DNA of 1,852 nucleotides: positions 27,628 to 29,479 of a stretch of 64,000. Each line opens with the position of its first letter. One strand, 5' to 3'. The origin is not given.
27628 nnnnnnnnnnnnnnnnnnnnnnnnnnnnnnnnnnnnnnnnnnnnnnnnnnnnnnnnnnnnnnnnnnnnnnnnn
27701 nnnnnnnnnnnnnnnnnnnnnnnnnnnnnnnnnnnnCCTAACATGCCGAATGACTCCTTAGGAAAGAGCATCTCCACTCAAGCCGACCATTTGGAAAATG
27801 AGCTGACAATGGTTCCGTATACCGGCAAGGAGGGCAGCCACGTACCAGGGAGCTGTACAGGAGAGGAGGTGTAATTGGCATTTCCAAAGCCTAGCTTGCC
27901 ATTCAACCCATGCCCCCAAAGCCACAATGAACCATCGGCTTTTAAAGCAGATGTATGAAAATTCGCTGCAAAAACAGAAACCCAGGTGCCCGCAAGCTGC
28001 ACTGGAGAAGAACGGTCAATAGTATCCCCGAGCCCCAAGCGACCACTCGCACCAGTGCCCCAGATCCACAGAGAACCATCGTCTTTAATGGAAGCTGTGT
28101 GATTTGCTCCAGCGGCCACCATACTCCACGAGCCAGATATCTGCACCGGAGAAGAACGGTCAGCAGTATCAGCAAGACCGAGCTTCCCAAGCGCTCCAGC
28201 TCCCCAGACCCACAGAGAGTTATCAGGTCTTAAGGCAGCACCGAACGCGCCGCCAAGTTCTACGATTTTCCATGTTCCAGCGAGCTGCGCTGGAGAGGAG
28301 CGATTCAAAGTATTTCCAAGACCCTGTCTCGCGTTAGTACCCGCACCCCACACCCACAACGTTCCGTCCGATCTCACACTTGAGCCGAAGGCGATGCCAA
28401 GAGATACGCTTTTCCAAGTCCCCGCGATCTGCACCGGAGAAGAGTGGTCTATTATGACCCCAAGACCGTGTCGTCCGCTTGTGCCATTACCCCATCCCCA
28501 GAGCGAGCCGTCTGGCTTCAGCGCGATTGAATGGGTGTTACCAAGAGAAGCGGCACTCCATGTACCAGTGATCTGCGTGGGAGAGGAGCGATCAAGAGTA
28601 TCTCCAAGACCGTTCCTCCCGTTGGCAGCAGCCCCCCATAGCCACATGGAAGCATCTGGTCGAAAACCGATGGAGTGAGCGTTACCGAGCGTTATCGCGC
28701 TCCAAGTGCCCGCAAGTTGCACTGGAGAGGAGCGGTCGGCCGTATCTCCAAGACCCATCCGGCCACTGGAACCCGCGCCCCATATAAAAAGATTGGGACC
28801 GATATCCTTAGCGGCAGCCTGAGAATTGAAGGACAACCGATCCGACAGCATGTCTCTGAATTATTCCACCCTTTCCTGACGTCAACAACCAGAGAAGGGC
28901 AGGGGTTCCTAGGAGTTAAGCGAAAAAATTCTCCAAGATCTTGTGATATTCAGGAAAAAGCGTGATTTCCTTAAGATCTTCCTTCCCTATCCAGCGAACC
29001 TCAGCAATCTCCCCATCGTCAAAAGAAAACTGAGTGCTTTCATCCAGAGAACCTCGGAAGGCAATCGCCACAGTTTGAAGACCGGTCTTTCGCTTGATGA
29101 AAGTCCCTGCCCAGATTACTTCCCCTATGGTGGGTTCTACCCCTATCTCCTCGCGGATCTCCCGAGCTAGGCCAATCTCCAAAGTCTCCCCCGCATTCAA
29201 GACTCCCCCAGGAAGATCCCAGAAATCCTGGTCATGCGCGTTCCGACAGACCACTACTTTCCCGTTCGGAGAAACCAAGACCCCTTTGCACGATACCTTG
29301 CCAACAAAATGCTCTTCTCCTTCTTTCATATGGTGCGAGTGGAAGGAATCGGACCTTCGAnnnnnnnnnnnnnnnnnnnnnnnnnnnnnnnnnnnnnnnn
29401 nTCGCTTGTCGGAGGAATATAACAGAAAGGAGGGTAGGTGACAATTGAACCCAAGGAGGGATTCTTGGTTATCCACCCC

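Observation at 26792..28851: DsbB-thioredoxin-RCC1-propeller operon-like block, and a second RCC1 paralog 30 kb away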

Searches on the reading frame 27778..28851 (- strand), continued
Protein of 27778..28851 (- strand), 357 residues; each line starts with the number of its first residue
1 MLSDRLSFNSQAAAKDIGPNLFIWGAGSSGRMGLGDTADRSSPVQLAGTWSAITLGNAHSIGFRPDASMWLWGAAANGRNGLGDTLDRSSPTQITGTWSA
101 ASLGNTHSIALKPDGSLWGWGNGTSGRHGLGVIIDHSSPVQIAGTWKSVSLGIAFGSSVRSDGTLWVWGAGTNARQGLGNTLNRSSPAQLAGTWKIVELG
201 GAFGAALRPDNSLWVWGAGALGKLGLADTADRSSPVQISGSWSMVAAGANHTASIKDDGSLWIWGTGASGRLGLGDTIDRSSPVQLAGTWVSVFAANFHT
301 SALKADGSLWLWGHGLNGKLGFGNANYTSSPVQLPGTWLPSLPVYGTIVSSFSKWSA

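Call 34: find_encoding_contigs(protein=P0147, flank=8000, max_places=2)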
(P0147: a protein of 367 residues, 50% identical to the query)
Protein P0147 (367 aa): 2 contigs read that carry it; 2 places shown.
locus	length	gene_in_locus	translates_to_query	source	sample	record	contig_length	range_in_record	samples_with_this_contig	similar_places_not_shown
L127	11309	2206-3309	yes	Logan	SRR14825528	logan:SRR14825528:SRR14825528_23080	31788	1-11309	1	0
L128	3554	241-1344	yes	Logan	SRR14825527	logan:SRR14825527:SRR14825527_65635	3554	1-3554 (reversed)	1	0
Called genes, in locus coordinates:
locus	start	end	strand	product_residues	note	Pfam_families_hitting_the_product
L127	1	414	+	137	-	?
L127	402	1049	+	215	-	-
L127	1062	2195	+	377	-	PF25390:WD40_RLD, PF13540:RCC1_2 (weak), PF00415:RCC1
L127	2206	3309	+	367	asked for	PF00415:RCC1 (weak), PF25390:WD40_RLD, PF25384:Alsin_RLD (weak), PF00415:RCC1, PF13540:RCC1_2, PF00415:RCC1, PF25390:WD40_RLD, PF00415:RCC1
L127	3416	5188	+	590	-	PF05157:MshEN, PF00437:T2SSE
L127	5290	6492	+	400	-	PF00482:T2SSF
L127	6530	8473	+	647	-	PF13620:CarboxypepD_reg (faint), PF13715:CarbopepD_reg_2 (faint)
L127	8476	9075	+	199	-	PF07963:N_methyl (weak)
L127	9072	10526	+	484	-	-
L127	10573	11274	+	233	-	PF02535:Zip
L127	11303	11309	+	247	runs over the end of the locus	PF00121:TIM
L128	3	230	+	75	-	?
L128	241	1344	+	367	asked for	PF00415:RCC1 (weak), PF25390:WD40_RLD, PF25384:Alsin_RLD (weak), PF00415:RCC1, PF13540:RCC1_2, PF00415:RCC1, PF25390:WD40_RLD, PF00415:RCC1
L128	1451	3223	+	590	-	PF05157:MshEN, PF00437:T2SSE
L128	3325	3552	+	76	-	?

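Call 35: find_encoding_contigs(protein=P0230, flank=8000, max_places=2)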
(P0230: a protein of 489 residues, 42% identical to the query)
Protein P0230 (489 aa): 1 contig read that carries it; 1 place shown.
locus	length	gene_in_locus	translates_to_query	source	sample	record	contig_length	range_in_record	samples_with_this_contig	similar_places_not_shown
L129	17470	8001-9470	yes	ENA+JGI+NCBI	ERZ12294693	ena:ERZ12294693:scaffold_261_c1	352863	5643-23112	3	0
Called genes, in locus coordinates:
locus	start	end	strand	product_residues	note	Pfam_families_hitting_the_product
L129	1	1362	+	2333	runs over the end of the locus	?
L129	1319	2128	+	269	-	PF00902:TatC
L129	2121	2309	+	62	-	PF02416:TatA_B_E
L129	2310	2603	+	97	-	-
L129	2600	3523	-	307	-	PF01075:Glyco_transf_9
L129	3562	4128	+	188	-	-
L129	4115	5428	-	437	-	PF13578:Methyltransf_24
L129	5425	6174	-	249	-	PF13641:Glyco_tranf_2_3 (weak)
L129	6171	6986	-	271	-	PF01370:Epimerase, PF04321:RmlD_sub_bind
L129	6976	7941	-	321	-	PF00106:adh_short (weak), PF01073:3Beta_HSD (weak), PF01370:Epimerase, PF02719:Polysacc_synt_2, PF04321:RmlD_sub_bind, PF05368:NmrA (weak), PF16363:GDP_Man_Dehyd, PF13460:NAD_binding_10 (weak), +1 more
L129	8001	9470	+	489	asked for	PF26209:Phage_phiTE_241_C (weak), PF25390:WD40_RLD, PF00415:RCC1, PF13540:RCC1_2, PF00415:RCC1, PF13540:RCC1_2 (weak), PF25390:WD40_RLD, PF00415:RCC1, +1 more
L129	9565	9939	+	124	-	PF26209:Phage_phiTE_241_C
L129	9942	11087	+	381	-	-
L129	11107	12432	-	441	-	PF00135:COesterase, PF02129:Peptidase_S15 (faint), PF20434:BD-FAE, PF07859:Abhydrolase_3, PF00326:Peptidase_S9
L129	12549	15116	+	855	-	PF26209:Phage_phiTE_241_C, PF25390:WD40_RLD, PF25390:WD40_RLD, PF25390:WD40_RLD, PF13540:RCC1_2, PF25390:WD40_RLD, PF00415:RCC1, PF13540:RCC1_2, +9 more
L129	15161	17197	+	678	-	PF00685:Sulfotransfer_1 (weak), PF13469:Sulfotransfer_3 (weak)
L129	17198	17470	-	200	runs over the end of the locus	PF05175:MTS (faint), PF13489:Methyltransf_23, PF01209:Ubie_methyltran, PF13847:Methyltransf_31, PF08241:Methyltransf_11, PF08242:Methyltransf_12, PF13649:Methyltransf_25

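Call 38: find_encoding_contigs(protein=P0224, flank=6000, max_places=3)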
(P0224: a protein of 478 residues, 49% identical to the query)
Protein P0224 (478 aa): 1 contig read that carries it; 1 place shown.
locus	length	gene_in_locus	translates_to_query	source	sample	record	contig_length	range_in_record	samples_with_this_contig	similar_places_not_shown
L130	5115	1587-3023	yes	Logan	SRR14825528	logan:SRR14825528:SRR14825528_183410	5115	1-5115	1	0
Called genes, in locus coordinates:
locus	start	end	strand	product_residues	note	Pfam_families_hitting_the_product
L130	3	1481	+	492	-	?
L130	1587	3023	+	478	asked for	PF13540:RCC1_2 (faint), PF25390:WD40_RLD, PF00415:RCC1 (weak), PF25390:WD40_RLD, PF00415:RCC1 (weak), PF25390:WD40_RLD, PF00415:RCC1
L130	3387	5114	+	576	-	?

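Call 39: find_encoding_contigs(protein=P0190, flank=10000, max_places=2)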
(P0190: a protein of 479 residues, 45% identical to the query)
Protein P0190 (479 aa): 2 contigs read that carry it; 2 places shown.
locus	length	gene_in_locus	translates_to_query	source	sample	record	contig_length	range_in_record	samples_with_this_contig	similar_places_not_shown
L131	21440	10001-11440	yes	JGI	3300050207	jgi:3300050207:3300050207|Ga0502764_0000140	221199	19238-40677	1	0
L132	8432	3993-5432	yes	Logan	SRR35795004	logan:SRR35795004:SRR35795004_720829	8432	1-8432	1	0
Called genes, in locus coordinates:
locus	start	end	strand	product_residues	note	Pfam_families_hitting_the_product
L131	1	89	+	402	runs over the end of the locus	-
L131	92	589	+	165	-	-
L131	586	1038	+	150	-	PF13473:Cupredoxin_1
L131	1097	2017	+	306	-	PF26549:Tricorn_N (faint)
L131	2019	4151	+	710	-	-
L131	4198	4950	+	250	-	PF00318:Ribosomal_S2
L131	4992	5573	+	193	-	PF00889:EF_TS, PF25025:EF-Ts_N (weak)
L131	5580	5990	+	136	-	-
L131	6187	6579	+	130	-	PF22091:DUF6941 (faint)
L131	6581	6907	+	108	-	-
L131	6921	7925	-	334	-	PF04140:ICMT (weak), PF04191:PEMT (weak)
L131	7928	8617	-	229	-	-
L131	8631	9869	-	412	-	PF13506:Glyco_transf_21, PF00535:Glycos_transf_2, PF10111:Glyco_tranf_2_2 (weak), PF13641:Glyco_tranf_2_3, PF03142:Chitin_synth_2, PF13632:Glyco_trans_2_3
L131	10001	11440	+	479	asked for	PF25390:WD40_RLD, PF13540:RCC1_2 (faint), PF00415:RCC1, PF00415:RCC1 (weak), PF25390:WD40_RLD, PF00415:RCC1, PF25390:WD40_RLD, PF00415:RCC1, +1 more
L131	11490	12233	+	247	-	PF01409:tRNA-synt_2d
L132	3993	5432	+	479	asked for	PF25390:WD40_RLD, PF13540:RCC1_2 (faint), PF00415:RCC1, PF00415:RCC1 (weak), PF25390:WD40_RLD, PF00415:RCC1, PF25390:WD40_RLD, PF00415:RCC1, +1 more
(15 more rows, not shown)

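Call 57: search_protein_families(library=pfam, proteins=[L130:3-1481:+, L130:3387-5114:+, L127:6530-8473:+, L127:9072-10526:+, L127:8476-9075:+], max_evalue=0.01)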
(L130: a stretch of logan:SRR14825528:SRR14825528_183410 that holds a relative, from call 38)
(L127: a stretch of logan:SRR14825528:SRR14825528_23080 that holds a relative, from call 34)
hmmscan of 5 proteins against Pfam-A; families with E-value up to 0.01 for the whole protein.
L130:3-1481:+ (492 aa): 3 families
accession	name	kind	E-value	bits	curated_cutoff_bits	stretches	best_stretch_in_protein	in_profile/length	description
PF12705.13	PDDEXK_1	-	7.8e-19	69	22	1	215-482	2-242/247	PD-(D/E)XK nuclease superfamily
PF13361.12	UvrD_C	-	2.2e-17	63.9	25.6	1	29-152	238-348/350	UvrD-like helicase C-terminal domain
PF13538.12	UvrD_C_2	-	5.1e-10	39.5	27.4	2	129-149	31-51/52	UvrD-like helicase C-terminal domain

L130:3387-5114:+ (576 aa): 7 families
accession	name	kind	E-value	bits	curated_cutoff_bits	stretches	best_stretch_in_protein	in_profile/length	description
PF00009.33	GTP_EFTU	-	6.6e-53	179.5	26.5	1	2-188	2-187/188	Elongation factor Tu GTP binding domain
PF21018.2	BipA_C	-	1.3e-29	102.6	23.8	1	483-576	2-95/110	TypA/BipA C-terminal domain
PF00679.30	EFG_C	-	2.5e-15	56.7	27.9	1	395-479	2-87/89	Elongation factor G C-terminus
PF03144.31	GTP_EFTU_D2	-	1.6e-11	44.9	30.3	1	212-282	1-73/73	Elongation factor Tu domain 2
PF22042.2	EF-G_D2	-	3.4e-10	40.3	27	1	203-281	7-81/84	Elongation factor G domain 2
PF01926.29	MMR_HSR1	-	3.5e-07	30.8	21.9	1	6-122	2-113/113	50S ribosome-binding GTPase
PF02421.24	FeoB_N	-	0.00022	21.2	27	1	45-129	31-121/156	Ferrous iron transport protein B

L127:6530-8473:+ (647 aa): 4 families
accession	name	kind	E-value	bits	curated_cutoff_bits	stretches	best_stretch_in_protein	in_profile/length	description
PF13620.12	CarboxypepD_reg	-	6.6e-14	52.5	32.3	2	208-274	1-63/82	Carboxypeptidase regulatory-like domain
PF13715.12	CarbopepD_reg_2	-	6.9e-06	26.5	32.2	0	610-642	40-72/88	CarboxypepD_reg-like domain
PF07963.17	N_methyl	-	0.00024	21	21.2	1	59-80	6-27/27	Prokaryotic N-terminal methylation motif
PF17802.7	SpaA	-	0.0023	18.5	23.1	0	604-639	42-81/91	Prealbumin-like fold domain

L127:9072-10526:+ (484 aa): 0 families

L127:8476-9075:+ (199 aa): 1 family
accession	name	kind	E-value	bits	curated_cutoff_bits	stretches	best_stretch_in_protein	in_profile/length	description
PF07963.17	N_methyl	-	7.1e-06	25.8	21.2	1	6-29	3-26/27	Prokaryotic N-terminal methylation motif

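Call 76: find_encoding_contigs(protein=P0136, flank=8000, max_places=3)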
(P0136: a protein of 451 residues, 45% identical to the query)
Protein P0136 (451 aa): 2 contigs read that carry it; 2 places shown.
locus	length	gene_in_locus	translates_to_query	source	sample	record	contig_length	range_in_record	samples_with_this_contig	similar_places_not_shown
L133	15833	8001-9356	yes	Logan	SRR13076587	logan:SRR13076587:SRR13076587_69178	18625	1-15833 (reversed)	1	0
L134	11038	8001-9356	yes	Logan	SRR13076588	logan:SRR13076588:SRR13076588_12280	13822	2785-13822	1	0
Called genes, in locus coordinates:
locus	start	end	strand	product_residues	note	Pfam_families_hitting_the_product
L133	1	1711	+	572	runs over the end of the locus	PF01807:Zn_ribbon_DnaG, PF08275:DNAG_N, PF01751:Toprim, PF13155:Toprim_2, PF13662:Toprim_4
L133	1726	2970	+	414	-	PF03979:Sigma70_r1_1, PF00140:Sigma70_r1_2, PF04542:Sigma70_r2, PF04539:Sigma70_r3, PF04545:Sigma70_r4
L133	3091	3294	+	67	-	-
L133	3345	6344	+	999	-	PF00580:UvrD-helicase, PF13245:AAA_19, PF13361:UvrD_C, PF13538:UvrD_C_2 (faint), PF12705:PDDEXK_1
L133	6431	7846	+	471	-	-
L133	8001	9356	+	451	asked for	PF25390:WD40_RLD, PF25384:Alsin_RLD (faint), PF00415:RCC1, PF25390:WD40_RLD, PF00415:RCC1, PF13540:RCC1_2, PF00415:RCC1 (weak)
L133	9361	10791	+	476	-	PF25390:WD40_RLD, PF25384:Alsin_RLD (faint), PF25390:WD40_RLD, PF13540:RCC1_2 (weak), PF00415:RCC1 (weak)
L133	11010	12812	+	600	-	PF00009:GTP_EFTU, PF01926:MMR_HSR1 (weak), PF22042:EF-G_D2, PF03144:GTP_EFTU_D2, PF00679:EFG_C, PF21018:BipA_C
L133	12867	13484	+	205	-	-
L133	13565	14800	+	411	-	PF01702:TGT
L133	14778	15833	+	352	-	?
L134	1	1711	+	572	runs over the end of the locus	PF01807:Zn_ribbon_DnaG, PF08275:DNAG_N, PF01751:Toprim, PF13155:Toprim_2, PF13662:Toprim_4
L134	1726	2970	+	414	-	PF03979:Sigma70_r1_1, PF00140:Sigma70_r1_2, PF04542:Sigma70_r2, PF04539:Sigma70_r3, PF04545:Sigma70_r4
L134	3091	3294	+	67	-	-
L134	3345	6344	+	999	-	PF00580:UvrD-helicase, PF13245:AAA_19, PF13361:UvrD_C, PF13538:UvrD_C_2 (faint), PF12705:PDDEXK_1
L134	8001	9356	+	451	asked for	PF25390:WD40_RLD, PF25384:Alsin_RLD (faint), PF00415:RCC1, PF25390:WD40_RLD, PF00415:RCC1, PF13540:RCC1_2, PF00415:RCC1 (weak)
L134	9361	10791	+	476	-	PF25390:WD40_RLD, PF25384:Alsin_RLD (faint), PF25390:WD40_RLD, PF13540:RCC1_2 (weak), PF00415:RCC1 (weak)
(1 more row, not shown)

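Call 86: predict_structure(alignment_id=A3)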
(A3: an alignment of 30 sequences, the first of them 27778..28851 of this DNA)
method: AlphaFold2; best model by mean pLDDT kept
length: 357 residues; sequences in the alignment: 30
mean_pLDDT: 88.9   pTM: 0.85
mean pLDDT of the five models: 88.9, 87.0, 86.8, 77.6, 66.9
residues with pLDDT >= 90: 282; 70-90: 38; 50-70: 9; < 50: 28
segments of 3 or more residues with pLDDT < 50: 1-17, 343-346, 353-357
pLDDT, mean of each block of 10 residues (from residue 1): 31 43 88 92 89 86 93 93 94 95 94 97 95 96 96 95 97 94 96 95 97 97 97 97 96 97 97 98 97 92 94 93 94 88 48 44
secondary structure, 60 per line:
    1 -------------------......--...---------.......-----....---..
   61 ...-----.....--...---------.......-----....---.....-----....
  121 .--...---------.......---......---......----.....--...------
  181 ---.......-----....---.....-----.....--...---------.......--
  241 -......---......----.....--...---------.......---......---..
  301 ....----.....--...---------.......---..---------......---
elements in order: E20-25 E40-46 E52-55 E59-63 E69-73 E88-94 E100-103 E107-111 E117-121 E136-142 E146-151 E155-160 E165-169 E184-190 E196-199 E203-207 E213-217 E232-238 E242-247 E251-256 E261-265 E280-286 E290-295 E299-304 E309-313 E328-334 E349-354

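Call 88: fold_search(model_id=the predicted structure, library=pdb)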
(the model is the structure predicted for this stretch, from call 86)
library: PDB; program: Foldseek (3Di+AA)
matches with E <= 10: 1722; with E <= 0.001: 1195
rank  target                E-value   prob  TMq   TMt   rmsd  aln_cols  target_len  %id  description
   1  4dnv_B                3.6e-32  1.00  0.84  0.82   2.8       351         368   27  Crystal structure of the W285F mutant of UVB-resistance protein UVR8 (released 2012-03-07)
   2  4d9s_A                1.2e-31  1.00  0.86  0.80   4.4       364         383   26  Crystal structure of Arabidopsis thaliana UVR8 (UV Resistance locus 8) (released 2012-04-04)
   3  4dnw_A                1.3e-31  1.00  0.84  0.82   2.8       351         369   27  Crystal structure of UVB-resistance protein UVR8 (released 2012-03-07)
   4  4dnw_B                1.4e-31  1.00  0.85  0.81   2.8       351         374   27  Crystal structure of UVB-resistance protein UVR8 (released 2012-03-07)
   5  6xzl                  1.6e-31  1.00  0.84  0.81   2.9       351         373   27  Arabidopsis UV-B photoreceptor UVR8 mutant D96N D107N (released 2021-01-13)
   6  4nc4_A                3.8e-31  1.00  0.85  0.82   2.8       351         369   27  Crystal structure of photoreceptor AtUVR8 mutant W285F and light-induced structural changes at 120K (released 2016-10-26)
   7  4dnu                  4.2e-31  1.00  0.85  0.81   2.8       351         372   27  Crystal structure of the W285A mutant of UVB-resistance protein UVR8 (released 2012-03-07)
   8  6dd7_A                5.9e-31  1.00  0.85  0.82   2.8       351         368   27  Crystal structure of plant UVB photoreceptor UVR8 from in situ serial Laue diffraction (released 2018-07-18)
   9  6xzn_A                8.8e-31  1.00  0.84  0.82   2.9       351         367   27  Arabidopsis UV-B photoreceptor UVR8 mutant G101S W285A (released 2021-01-13)
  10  8gqe_B                1.9e-30  1.00  0.85  0.79   4.5       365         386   27  Crystal structure of the W285A mutant of UVR8 in complex with RUP2 (released 2022-09-14)
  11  4dnv_A                2.6e-30  1.00  0.85  0.82   2.8       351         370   27  Crystal structure of the W285F mutant of UVB-resistance protein UVR8 (released 2012-03-07)
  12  4d9s_B                3.2e-30  1.00  0.86  0.81   4.0       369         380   26  Crystal structure of Arabidopsis thaliana UVR8 (UV Resistance locus 8) (released 2012-04-04)
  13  6xzn_B                3.9e-30  1.00  0.83  0.82   2.9       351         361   27  Arabidopsis UV-B photoreceptor UVR8 mutant G101S W285A (released 2021-01-13)
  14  6xzm_A                1.5e-29  1.00  0.85  0.83   1.6       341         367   28  Arabidopsis UV-B photoreceptor UVR8 mutant D96N D107N W285A (released 2021-01-13)
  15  7vgg_B                3.3e-29  1.00  0.84  0.79   3.0       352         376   27  Cryo-EM structure of Ultraviolet-B activated UVR8 in complex with COP1 (released 2022-05-04)
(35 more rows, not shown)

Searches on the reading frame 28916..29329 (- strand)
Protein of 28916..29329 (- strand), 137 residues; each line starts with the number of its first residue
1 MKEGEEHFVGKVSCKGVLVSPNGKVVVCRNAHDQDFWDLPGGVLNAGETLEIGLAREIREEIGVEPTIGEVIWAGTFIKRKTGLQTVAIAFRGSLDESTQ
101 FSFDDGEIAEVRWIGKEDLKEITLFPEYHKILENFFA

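Call 5: search_protein_families(library=pfam, proteins=[window:28916-29329:-], max_evalue=0.01)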
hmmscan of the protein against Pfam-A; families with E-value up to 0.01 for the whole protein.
window:28916-29329:- (137 aa): 3 families
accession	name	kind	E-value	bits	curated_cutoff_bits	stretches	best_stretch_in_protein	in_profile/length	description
PF00293.34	NUDIX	-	3.7e-18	66.2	21.1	1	17-135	9-134/134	NUDIX domain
PF14815.12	NUDIX_4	-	0.004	17.4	35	1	34-133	24-112/113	NUDIX domain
PF22327.2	Nudt16-like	-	0.0049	17.3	27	1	39-67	37-66/161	U8 snoRNA-decapping enzyme-like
